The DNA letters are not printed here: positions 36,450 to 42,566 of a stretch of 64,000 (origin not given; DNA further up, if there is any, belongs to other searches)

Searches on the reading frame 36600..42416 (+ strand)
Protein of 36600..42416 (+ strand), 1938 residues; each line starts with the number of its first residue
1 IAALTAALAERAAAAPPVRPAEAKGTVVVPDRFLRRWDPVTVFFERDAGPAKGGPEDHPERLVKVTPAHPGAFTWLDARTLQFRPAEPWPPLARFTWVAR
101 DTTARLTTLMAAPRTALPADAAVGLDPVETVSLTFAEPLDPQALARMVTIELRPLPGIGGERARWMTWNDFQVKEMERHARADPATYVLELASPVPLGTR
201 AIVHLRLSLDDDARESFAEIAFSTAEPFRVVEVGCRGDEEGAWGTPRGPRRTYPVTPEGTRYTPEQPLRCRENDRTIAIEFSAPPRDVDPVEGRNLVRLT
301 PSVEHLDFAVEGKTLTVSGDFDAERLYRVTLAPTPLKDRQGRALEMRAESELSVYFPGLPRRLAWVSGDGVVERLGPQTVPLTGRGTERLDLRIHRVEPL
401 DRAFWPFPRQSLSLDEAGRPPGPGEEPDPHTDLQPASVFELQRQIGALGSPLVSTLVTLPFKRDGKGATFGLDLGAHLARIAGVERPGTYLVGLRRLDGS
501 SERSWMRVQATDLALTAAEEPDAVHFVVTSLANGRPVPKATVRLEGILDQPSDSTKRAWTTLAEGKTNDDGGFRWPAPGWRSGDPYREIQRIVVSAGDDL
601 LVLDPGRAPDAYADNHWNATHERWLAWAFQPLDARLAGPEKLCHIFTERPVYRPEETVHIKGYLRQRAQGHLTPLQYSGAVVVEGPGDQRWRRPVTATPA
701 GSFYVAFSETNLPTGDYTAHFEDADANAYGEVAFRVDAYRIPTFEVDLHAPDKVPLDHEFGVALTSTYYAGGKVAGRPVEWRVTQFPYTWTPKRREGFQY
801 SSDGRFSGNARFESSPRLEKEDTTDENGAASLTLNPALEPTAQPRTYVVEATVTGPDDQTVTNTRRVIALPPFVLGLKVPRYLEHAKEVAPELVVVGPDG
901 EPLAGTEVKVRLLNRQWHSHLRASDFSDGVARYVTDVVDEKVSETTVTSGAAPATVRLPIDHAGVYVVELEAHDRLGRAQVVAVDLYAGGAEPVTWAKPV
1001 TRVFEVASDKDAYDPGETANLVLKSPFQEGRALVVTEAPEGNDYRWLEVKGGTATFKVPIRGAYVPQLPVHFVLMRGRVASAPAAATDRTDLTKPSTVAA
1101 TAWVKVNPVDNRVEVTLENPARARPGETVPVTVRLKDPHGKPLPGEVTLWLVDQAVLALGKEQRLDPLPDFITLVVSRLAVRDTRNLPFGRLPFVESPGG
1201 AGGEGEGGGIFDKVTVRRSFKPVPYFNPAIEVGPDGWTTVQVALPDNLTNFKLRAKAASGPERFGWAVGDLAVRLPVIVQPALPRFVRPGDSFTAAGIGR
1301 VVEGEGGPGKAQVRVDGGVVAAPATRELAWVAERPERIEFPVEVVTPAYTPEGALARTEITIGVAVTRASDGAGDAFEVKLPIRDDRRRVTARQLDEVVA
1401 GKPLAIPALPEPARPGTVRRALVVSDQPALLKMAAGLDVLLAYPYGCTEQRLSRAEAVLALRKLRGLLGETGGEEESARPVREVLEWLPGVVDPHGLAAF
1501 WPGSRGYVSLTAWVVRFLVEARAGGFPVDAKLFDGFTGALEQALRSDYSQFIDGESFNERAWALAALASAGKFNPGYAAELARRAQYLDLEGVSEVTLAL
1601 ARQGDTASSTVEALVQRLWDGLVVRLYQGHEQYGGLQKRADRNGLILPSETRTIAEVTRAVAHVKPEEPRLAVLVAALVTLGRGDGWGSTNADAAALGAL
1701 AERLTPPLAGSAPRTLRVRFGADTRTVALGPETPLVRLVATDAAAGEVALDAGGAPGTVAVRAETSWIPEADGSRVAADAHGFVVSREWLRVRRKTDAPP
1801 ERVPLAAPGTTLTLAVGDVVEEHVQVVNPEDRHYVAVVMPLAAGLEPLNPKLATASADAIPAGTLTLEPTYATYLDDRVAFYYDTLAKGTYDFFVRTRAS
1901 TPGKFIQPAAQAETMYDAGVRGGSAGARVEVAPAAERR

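Call 33: search_protein_families(library=pfam, proteins=[window:36600-42416:+], max_evalue=0.0001)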
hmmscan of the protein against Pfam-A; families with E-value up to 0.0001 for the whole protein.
window:36600-42416:+ (1938 aa): 7 families
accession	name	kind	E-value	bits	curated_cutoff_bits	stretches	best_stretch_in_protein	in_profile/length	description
PF17973.7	bMG10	-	4.4e-28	98.5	26.2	1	1782-1917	1-129/131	Bacterial Alpha-2-macroglobulin MG10 domain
PF07703.20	A2M_BRD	-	6.5e-20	72.3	22.7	1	1005-1159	2-140/140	Alpha-2-macroglobulin bait region domain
PF01835.25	MG2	-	4.6e-15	56.2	32.8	1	644-736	3-96/96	MG2 domain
PF00207.28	A2M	-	2.2e-11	43.9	21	1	1231-1295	8-74/92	Alpha-2-macroglobulin family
PF17962.7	bMG6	-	1.1e-06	29.2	23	1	882-988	10-110/112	Bacterial macroglobulin domain 6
PF11974.14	bMG3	-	2.7e-06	27.7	34.9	0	510-579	1-60/103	Bacterial alpha-2-macroglobulin MG3 domain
PF10670.15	DUF4198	-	1.9e-05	25.3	34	0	504-580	123-200/209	Domain of unknown function (DUF4198)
